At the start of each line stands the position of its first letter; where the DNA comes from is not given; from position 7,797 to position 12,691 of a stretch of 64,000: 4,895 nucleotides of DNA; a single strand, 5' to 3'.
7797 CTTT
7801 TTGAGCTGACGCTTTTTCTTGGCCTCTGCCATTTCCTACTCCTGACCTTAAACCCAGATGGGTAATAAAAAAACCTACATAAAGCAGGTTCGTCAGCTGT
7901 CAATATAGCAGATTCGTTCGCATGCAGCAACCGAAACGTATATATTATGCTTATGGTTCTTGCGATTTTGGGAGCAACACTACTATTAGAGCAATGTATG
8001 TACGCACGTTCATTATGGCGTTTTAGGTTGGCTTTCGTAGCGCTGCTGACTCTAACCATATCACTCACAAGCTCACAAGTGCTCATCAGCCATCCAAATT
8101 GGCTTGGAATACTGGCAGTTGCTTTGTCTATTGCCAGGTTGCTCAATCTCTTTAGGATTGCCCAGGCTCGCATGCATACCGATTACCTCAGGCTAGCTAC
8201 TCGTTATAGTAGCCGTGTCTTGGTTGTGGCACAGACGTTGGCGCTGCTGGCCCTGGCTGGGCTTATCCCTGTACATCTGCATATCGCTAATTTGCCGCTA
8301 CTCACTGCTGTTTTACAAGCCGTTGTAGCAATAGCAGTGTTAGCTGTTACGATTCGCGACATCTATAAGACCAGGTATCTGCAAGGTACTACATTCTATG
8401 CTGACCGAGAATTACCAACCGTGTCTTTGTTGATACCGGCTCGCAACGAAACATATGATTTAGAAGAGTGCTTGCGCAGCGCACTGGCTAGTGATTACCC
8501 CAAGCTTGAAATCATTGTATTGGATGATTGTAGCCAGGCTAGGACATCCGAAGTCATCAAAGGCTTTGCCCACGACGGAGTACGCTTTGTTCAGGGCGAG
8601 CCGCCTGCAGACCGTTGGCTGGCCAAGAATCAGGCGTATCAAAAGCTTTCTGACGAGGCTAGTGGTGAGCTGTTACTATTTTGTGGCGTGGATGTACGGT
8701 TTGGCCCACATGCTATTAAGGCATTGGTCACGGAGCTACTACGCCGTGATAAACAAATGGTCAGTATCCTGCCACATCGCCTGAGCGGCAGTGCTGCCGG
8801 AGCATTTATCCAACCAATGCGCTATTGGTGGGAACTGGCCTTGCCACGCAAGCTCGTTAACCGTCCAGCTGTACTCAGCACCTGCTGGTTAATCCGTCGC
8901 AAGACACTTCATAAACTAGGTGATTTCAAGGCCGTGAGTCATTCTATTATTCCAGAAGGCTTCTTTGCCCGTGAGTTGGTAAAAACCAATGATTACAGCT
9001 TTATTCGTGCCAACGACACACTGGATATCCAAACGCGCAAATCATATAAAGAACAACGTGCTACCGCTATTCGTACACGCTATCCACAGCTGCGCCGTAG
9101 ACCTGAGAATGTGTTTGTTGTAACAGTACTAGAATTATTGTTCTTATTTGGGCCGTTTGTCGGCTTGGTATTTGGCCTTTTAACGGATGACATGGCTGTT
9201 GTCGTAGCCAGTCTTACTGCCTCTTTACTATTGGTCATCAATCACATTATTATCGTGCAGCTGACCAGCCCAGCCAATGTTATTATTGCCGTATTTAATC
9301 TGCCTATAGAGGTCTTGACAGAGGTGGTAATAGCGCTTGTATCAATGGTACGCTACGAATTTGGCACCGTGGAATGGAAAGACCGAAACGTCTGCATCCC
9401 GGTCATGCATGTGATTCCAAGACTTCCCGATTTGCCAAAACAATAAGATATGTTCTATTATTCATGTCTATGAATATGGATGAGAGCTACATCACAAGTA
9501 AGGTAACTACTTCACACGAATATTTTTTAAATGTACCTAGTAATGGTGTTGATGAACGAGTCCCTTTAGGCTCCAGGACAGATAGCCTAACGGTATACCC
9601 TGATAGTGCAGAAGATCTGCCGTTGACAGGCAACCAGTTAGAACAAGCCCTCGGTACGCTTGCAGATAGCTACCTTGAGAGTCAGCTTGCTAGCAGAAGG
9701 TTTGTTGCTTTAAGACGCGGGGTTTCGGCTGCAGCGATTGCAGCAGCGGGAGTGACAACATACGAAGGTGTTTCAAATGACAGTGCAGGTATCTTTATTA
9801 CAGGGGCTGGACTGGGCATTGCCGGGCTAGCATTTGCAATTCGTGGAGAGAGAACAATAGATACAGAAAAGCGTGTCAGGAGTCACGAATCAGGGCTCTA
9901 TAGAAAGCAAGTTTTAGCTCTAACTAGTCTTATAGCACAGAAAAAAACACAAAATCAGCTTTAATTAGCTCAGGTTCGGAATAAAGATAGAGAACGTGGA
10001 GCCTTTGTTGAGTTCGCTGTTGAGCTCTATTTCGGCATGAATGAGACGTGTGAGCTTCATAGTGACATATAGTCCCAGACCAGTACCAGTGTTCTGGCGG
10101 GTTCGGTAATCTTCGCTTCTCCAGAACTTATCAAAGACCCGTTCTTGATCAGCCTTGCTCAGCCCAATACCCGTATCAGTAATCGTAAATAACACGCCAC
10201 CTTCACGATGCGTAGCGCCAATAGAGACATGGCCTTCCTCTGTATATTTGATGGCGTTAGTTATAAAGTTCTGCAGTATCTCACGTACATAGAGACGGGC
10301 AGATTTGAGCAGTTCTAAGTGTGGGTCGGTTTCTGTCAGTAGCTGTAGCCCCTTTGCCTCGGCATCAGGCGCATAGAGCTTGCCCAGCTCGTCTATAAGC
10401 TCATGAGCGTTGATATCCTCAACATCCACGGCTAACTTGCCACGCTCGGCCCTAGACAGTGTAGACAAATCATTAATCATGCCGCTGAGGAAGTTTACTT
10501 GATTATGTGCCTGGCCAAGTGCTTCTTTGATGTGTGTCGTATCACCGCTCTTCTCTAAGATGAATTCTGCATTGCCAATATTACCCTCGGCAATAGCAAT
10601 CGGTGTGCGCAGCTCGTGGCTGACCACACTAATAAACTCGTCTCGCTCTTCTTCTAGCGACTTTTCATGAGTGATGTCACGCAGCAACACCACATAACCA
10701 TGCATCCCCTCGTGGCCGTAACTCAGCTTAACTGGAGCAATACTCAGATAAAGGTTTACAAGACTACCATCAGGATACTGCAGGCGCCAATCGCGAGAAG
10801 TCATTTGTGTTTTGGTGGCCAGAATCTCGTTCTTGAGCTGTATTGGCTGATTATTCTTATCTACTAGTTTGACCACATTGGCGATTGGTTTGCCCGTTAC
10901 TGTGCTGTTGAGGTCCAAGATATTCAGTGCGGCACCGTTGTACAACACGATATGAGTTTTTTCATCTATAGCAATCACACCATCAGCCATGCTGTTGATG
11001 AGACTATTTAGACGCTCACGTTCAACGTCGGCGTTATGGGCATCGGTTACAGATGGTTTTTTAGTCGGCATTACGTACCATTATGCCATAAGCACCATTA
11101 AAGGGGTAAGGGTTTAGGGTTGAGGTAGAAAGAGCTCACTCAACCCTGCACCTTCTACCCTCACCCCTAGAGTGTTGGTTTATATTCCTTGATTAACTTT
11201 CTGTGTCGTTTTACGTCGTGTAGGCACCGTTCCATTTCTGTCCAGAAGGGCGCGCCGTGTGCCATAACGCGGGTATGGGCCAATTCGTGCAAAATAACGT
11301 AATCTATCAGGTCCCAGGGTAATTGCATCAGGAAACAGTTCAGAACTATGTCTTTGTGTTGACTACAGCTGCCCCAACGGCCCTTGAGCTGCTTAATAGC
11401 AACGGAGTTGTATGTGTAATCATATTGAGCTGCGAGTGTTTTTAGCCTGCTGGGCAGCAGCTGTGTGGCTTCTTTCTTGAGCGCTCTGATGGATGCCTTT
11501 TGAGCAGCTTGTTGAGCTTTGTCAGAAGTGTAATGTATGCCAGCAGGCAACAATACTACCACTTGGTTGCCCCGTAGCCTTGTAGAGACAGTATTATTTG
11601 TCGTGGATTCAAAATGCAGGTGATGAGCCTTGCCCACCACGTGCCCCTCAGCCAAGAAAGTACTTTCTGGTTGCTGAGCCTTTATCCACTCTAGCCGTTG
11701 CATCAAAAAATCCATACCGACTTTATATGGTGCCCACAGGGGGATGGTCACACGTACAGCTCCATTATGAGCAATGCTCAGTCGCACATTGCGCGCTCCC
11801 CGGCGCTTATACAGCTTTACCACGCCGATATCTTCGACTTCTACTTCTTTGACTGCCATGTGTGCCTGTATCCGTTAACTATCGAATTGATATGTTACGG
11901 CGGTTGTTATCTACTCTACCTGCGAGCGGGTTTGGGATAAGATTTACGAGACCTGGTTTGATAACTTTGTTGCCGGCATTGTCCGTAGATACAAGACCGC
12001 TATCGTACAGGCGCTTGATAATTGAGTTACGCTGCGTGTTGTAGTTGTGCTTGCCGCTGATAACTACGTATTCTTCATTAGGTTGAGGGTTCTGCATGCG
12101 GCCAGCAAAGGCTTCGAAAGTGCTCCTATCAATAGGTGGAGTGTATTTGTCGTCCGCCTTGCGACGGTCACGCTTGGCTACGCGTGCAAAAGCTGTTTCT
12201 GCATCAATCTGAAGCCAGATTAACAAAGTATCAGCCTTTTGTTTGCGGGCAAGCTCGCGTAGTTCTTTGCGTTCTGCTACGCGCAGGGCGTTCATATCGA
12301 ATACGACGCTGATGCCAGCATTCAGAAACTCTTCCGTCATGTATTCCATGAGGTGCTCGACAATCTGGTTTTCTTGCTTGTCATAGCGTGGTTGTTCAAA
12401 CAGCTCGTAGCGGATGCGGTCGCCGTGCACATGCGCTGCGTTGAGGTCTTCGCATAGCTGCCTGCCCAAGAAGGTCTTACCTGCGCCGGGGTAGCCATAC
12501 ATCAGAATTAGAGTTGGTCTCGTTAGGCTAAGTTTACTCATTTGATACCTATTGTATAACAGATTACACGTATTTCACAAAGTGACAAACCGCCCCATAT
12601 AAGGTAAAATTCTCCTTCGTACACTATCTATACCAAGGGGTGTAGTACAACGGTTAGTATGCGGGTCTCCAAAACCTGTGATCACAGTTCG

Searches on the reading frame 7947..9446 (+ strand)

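Call 30: search_protein_families(library=pfam, proteins=[window:7947-9446:+], max_evalue=0.001)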
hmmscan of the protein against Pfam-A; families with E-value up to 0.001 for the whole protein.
window:7947-9446:+ (499 aa): 3 families
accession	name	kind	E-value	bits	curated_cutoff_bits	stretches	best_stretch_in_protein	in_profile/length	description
PF00535.33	Glycos_transf_2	-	7.5e-17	62.2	23.3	1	160-324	1-167/168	Glycosyl transferase family 2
PF13641.12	Glyco_tranf_2_3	-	2.8e-06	27.9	27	1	157-274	1-121/230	Glycosyltransferase like family 2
PF13506.12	Glyco_transf_21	-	3.2e-05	23.9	21.7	1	227-359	18-151/174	Glycosyl transferase family 21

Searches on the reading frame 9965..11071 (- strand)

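Call 30: search_protein_families(library=pfam, proteins=[window:9965-11071:-], max_evalue=0.001)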
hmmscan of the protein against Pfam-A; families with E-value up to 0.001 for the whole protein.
window:9965-11071:- (368 aa): 8 families
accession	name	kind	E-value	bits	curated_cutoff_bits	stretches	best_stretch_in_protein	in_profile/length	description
PF02518.31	HATPase_c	-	1.5e-24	87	26.4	1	262-365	6-108/111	Histidine kinase-, DNA gyrase B-, and HSP90-like ATPase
PF00512.31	HisKA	-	1.8e-10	41.2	26.9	1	143-211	2-66/66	His Kinase A (phospho-acceptor) domain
PF13426.13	PAS_9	-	9.1e-07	29.5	27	1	30-135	2-103/103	PAS domain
PF00989.32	PAS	-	7.4e-06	26.4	22.6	1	19-133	1-113/113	PAS fold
PF13581.12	HATPase_c_2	-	2.3e-05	24.8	27.4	1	253-343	27-111/127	Histidine kinase-like ATPase domain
PF13188.13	PAS_8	-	2.4e-05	24.5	21.8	1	19-64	1-44/65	PAS domain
PF13596.12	PAS_10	-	5.8e-05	24.1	22.1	1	21-134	1-106/106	PAS domain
PF12860.13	PAS_7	-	0.00011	22.8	27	1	25-138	1-112/115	PAS fold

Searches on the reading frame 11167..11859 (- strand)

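Call 31: search_protein_families(library=pfam, proteins=[window:11167-11859:-], max_evalue=0.001)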
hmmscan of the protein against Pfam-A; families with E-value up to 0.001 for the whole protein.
window:11167-11859:- (230 aa): 2 families
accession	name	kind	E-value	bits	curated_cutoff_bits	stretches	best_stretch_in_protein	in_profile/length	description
PF01863.23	YgjP-like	-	5.5e-41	141.3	26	1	23-225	1-206/207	YgjP-like, metallopeptidase domain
PF10263.15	SprT-like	-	0.00039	20.7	25.6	1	150-212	40-95/108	SprT-like family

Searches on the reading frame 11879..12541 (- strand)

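Call 31: search_protein_families(library=pfam, proteins=[window:11879-12541:-], max_evalue=0.001)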
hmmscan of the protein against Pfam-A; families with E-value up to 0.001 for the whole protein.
window:11879-12541:- (220 aa): 9 families
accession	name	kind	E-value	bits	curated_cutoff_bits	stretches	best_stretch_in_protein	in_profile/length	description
PF13671.12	AAA_33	-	4.4e-23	82.6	27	1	11-149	1-140/143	AAA domain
PF13207.12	AAA_17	-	7.2e-08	33.2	27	1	15-132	1-130/136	AAA domain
PF06414.18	Zeta_toxin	-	7.9e-08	32.4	22.3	1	7-131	14-150/199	Zeta toxin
PF08433.16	KTI12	-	2e-07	31.2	22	1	11-155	3-143/271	Chromatin associated protein KTI12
PF13238.12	AAA_18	-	2.2e-06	28.6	29.4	1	12-131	1-118/128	AAA domain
PF13191.12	AAA_16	-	3.3e-05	24.9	32.6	1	7-82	22-86/167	AAA ATPase domain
PF01583.26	APS_kinase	-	5.8e-05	23.6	21.1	1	9-123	2-120/152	Adenylylsulphate kinase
PF01202.28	SKI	-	0.00017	22.2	22.1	0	18-131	1-112/159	Shikimate kinase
PF01591.24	6PF2K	-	0.00055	19.8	27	0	7-36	11-40/223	6-phosphofructo-2-kinase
